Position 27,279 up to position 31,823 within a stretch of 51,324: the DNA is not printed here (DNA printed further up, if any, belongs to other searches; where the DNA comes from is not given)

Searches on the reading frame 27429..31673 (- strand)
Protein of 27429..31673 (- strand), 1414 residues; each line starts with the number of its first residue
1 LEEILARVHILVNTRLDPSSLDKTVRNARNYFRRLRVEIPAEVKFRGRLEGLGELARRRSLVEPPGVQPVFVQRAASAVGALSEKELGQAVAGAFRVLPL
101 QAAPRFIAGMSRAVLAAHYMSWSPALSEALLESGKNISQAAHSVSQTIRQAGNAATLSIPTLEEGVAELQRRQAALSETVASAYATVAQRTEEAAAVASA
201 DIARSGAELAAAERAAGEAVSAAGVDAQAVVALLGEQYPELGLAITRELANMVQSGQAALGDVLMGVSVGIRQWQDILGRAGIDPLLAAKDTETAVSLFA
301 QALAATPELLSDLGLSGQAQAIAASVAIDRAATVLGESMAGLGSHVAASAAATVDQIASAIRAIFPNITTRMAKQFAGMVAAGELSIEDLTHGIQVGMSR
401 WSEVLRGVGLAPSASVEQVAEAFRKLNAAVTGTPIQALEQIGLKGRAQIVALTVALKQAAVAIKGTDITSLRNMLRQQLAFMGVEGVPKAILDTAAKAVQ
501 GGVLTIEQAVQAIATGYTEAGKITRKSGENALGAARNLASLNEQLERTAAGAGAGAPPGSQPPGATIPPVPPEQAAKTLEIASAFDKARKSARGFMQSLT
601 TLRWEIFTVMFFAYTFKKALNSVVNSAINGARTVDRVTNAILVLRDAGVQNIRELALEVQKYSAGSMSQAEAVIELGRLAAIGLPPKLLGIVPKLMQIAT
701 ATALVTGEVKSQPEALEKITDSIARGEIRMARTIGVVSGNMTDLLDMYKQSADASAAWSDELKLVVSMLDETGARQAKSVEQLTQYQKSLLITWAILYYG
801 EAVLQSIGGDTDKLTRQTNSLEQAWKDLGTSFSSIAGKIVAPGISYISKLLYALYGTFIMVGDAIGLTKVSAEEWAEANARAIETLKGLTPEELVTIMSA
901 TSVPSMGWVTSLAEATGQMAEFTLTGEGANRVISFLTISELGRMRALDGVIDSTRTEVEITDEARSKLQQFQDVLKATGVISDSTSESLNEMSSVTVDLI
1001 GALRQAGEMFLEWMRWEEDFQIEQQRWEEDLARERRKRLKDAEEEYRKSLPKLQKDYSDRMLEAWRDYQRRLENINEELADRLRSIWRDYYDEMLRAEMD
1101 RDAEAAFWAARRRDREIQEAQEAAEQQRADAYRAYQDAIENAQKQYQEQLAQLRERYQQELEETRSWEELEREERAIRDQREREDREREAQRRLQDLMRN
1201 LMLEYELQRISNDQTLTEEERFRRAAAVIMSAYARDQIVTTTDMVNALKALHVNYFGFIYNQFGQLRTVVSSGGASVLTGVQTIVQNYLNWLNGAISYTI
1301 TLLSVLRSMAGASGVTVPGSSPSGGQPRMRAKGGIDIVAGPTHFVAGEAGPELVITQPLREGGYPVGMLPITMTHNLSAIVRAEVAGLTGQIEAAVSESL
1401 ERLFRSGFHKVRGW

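Call 25: search_protein_families(library=phrogs, proteins=[window:27429-31673:-], max_evalue=0.001)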
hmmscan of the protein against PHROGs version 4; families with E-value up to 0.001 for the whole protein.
window:27429-31673:- (1414 aa): 1 family
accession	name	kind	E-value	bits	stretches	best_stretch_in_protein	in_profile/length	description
phrog_1538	-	tail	0.00011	22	1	870-1289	162-654/811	tail length tape measure protein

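Call 55: search_protein_families(library=pfam, proteins=[window:27429-31673:-], max_evalue=0.001)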
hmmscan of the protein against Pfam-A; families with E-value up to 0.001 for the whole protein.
window:27429-31673:- (1414 aa): 0 families
